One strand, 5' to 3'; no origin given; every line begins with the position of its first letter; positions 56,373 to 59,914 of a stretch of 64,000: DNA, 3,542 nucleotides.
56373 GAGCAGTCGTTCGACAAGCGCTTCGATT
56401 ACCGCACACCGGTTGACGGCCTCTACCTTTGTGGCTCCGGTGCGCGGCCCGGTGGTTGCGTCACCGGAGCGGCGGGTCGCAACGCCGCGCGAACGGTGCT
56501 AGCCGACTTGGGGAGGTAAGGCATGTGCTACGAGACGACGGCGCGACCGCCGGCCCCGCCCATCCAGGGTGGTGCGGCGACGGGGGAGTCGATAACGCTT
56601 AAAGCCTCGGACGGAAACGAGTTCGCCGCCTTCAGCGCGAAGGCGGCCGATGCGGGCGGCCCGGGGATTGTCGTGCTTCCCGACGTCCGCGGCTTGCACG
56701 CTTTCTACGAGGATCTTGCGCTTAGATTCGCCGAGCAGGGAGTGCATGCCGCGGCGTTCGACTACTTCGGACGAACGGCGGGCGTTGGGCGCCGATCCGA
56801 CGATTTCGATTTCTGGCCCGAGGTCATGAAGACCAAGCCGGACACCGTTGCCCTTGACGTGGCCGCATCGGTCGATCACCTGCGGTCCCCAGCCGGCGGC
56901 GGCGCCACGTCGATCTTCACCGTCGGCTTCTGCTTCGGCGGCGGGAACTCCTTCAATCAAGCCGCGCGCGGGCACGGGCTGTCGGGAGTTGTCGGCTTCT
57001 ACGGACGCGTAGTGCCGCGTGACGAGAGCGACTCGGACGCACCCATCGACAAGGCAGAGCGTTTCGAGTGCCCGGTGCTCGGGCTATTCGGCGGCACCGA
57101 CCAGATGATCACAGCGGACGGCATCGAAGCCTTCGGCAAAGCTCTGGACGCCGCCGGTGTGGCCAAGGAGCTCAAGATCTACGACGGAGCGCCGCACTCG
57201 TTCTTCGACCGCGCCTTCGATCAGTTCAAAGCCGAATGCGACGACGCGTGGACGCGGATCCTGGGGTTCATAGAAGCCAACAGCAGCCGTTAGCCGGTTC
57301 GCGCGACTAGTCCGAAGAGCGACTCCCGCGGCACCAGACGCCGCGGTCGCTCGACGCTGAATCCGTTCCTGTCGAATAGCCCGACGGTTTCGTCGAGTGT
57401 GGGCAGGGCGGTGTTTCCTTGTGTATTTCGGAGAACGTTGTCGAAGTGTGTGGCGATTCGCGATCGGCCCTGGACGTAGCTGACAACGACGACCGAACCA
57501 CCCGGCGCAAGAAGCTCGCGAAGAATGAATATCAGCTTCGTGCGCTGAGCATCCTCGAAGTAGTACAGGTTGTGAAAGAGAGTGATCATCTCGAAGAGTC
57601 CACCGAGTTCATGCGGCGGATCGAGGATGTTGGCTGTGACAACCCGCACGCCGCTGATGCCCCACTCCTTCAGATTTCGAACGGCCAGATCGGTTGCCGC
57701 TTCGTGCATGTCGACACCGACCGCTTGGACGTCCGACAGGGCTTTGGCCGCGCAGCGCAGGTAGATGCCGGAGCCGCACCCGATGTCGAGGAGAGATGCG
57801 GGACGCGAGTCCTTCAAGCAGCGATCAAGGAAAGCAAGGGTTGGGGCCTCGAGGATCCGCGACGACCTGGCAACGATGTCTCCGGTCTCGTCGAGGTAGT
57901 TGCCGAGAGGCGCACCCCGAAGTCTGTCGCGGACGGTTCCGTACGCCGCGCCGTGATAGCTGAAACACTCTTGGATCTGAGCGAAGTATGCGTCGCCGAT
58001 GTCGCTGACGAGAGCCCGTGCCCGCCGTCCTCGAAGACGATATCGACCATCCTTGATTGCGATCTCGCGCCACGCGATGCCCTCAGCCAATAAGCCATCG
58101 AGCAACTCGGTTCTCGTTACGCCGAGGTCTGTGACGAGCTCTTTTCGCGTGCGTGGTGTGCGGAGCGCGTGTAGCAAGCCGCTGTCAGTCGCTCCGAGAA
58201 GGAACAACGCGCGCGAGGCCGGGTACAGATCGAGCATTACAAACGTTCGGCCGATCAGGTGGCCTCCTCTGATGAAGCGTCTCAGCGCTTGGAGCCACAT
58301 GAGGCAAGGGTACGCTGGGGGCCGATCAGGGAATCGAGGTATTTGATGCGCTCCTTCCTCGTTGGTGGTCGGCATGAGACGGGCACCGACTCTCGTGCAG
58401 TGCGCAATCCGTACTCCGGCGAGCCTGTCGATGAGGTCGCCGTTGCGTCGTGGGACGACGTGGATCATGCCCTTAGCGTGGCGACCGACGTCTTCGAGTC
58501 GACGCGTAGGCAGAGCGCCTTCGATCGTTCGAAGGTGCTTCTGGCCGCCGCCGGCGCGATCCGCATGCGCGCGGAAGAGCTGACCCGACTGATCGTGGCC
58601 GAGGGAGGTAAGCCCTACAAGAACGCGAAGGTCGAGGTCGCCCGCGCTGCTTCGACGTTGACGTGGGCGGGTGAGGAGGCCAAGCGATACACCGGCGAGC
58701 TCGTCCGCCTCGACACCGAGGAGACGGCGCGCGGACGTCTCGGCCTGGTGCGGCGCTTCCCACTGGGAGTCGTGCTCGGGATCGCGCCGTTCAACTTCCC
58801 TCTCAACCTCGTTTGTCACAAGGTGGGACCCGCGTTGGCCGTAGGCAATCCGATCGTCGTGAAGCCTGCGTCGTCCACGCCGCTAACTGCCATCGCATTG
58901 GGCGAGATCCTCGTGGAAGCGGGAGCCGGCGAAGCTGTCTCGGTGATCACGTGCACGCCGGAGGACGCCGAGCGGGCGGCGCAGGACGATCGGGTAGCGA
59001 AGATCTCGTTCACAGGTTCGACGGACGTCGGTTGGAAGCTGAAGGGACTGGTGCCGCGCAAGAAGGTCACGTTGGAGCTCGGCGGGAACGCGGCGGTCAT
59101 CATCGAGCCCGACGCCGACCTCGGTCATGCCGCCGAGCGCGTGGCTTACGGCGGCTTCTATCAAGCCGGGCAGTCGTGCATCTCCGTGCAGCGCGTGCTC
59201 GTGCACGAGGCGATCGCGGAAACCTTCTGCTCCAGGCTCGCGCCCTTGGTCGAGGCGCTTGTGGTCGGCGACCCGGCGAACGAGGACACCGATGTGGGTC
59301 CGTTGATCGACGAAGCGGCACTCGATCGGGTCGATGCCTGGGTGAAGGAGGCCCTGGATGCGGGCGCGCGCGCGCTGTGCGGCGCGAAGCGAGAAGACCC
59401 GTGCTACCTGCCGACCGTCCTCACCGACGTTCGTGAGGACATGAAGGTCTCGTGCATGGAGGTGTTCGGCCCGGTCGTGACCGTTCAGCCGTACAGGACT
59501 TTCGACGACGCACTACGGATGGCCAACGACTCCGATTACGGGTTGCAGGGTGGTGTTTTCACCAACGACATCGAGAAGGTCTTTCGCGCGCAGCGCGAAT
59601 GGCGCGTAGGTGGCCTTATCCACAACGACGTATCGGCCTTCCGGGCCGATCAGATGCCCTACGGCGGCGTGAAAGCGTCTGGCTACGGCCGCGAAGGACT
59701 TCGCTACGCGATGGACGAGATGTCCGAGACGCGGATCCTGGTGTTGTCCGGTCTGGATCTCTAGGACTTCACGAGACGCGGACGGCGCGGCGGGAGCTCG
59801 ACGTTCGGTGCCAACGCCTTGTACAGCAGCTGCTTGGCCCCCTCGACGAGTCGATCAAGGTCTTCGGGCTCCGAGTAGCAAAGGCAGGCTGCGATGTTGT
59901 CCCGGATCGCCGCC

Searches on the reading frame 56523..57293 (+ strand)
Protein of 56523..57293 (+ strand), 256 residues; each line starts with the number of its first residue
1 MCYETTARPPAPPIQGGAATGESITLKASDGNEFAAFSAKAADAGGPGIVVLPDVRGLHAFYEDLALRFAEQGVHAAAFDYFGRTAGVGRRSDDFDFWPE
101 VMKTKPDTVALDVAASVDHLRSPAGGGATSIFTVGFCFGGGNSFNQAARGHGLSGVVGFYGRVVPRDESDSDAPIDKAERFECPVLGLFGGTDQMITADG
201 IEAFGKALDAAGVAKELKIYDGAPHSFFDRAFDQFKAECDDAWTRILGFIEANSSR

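Call 7: search_protein_families(library=pfam, proteins=[window:56523-57293:+], max_evalue=0.01)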
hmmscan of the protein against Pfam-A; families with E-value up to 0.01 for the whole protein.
window:56523-57293:+ (256 aa): 3 families
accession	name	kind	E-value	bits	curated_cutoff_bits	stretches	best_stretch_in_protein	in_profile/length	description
PF01738.24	DLH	-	2.6e-36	125.7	21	1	34-251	1-214/217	Dienelactone hydrolase family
PF12146.15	Hydrolase_4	-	2e-07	31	27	1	176-228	185-235/239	Serine aminopeptidase, S33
PF02230.22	Abhydrolase_2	-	0.0028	17.9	23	1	128-233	104-207/217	Phospholipase/Carboxylesterase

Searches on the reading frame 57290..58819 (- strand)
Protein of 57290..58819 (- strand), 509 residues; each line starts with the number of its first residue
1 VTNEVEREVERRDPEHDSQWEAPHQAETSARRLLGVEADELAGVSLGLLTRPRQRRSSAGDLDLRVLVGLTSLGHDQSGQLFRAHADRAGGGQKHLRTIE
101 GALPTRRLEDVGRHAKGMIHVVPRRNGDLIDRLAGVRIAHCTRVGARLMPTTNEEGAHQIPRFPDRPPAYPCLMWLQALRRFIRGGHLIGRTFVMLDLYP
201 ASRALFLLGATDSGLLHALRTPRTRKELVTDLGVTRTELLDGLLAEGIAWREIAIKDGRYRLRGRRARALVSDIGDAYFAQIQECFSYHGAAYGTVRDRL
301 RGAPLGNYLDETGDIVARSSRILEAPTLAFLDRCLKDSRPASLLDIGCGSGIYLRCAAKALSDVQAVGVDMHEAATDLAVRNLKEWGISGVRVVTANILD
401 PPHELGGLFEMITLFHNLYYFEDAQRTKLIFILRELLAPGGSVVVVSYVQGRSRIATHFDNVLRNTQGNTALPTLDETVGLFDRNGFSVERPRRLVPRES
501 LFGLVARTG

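Call 7: search_protein_families(library=pfam, proteins=[window:57290-58819:-], max_evalue=0.01)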
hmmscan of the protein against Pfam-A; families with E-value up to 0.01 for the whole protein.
window:57290-58819:- (509 aa): 11 families
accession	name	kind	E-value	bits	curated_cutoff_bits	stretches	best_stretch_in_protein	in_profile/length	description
PF13649.12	Methyltransf_25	-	4e-13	50.3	27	1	344-441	2-97/97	Methyltransferase domain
PF13489.12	Methyltransf_23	-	2.6e-11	44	27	1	329-489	11-161/164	Methyltransferase domain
PF08242.18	Methyltransf_12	-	1.3e-10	42.3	30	1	344-442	1-97/98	Methyltransferase domain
PF13847.12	Methyltransf_31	-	2.3e-09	37.5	27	1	342-449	6-113/145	Methyltransferase domain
PF08241.18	Methyltransf_11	-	5.8e-08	33.7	21.2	1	344-444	1-94/95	Methyltransferase domain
PF05175.20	MTS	-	1.2e-06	28.7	23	1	330-461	22-156/170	Methyltransferase small domain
PF06325.19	PrmA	-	1.4e-06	28.4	22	1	328-389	152-210/296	Ribosomal protein L11 methyltransferase (PrmA)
PF01209.24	Ubie_methyltran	-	1.7e-06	28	20.1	1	330-449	38-155/233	ubiE/COQ5 methyltransferase family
PF24675.1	NpmA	-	0.00014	21.7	60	1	341-413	25-101/214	16S rRNA (adenine(1408)-N(1))-methyltransferase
PF01135.25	PCMT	-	0.00015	22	20.3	1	321-396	59-131/210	Protein-L-isoaspartate(D-aspartate) O-methyltransferase (PCMT)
PF02390.23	Methyltransf_4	-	0.00043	20.2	24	1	343-400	5-62/173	Putative methyltransferase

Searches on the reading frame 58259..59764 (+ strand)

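Call 7: search_protein_families(library=pfam, proteins=[window:58259-59764:+], max_evalue=0.01)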
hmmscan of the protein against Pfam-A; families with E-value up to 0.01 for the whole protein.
window:58259-59764:+ (501 aa): 2 families
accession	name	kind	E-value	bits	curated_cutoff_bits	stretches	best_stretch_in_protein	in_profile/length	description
PF00171.27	Aldedh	-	5.7e-139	464.1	23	1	45-492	8-459/461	Aldehyde dehydrogenase family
PF05893.19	LuxC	-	0.00065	19.1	21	1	164-327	84-255/401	Acyl-CoA reductase (LuxC)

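Call 8: search_protein_families(library=ncbifam, proteins=[window:58259-59764:+], max_evalue=0.01)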
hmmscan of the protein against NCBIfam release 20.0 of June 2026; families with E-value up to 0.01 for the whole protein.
window:58259-59764:+ (501 aa): 44 families (the best 25 are shown)
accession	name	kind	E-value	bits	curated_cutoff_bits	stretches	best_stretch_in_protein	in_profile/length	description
NF040648.1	lactal_redase_Meth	equivalog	5.7e-134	447.6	650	1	34-496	2-462/463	lactaldehyde dehydrogenase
NF047626.1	SulfactDhSafD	equivalog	2e-110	370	700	1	47-496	4-454/454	sulfoacetaldehyde dehydrogenase SafD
TIGR01780.1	SSADH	subfamily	4.2e-104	348.9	646.35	1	48-491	1-447/448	succinate-semialdehyde dehydrogenase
TIGR03250.1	PhnAcAld_DH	equivalog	8.5e-100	334.6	635.65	1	37-494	10-468/472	phosphonoacetaldehyde dehydrogenase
NF010000.0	PRK13473.1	subfamily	1.5e-97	327.2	615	1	33-492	5-468/475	aminobutyraldehyde dehydrogenase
NF009725.0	PRK13252.1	equivalog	1.4e-95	320.6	593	1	33-492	10-475/488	betaine-aldehyde dehydrogenase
TIGR01804.1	BADH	equivalog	1e-94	317.7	668.6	1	45-490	14-465/467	betaine-aldehyde dehydrogenase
NF040869.1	G3PDH_Arch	equivalog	4.8e-91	305.9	780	1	34-495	23-490/502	NADP-dependent glyceraldehyde-3-phosphate dehydrogenase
NF007497.0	PRK10090.1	equivalog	2.2e-89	300.4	500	1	41-496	19-477/480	aldehyde dehydrogenase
NF006916.0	PRK09407.1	equivalog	3.2e-89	299.9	521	1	36-479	26-475/526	succinic semialdehyde dehydrogenase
NF008415.0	PRK11241.1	equivalog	2.9e-87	293.4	828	1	41-496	23-480/482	NADP-dependent succinate-semialdehyde dehydrogenase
NF006915.0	PRK09406.1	equivalog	2.5e-85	287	730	1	48-490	5-450/457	NADP-dependent succinic semialdehyde dehydrogenase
TIGR02299.1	HpaE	equivalog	2.8e-85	286.7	638.35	1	48-497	20-477/488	5-carboxymethyl-2-hydroxymuconate semialdehyde dehydrogenase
NF045735.1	PaDhStyDPseudo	equivalog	2.1e-82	277.3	850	1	32-496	4-481/483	phenylacetaldehyde dehydrogenase StyD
NF002852.0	PRK03137.1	subfamily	1.1e-79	268.6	648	1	33-475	39-490/514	L-glutamate gamma-semialdehyde dehydrogenase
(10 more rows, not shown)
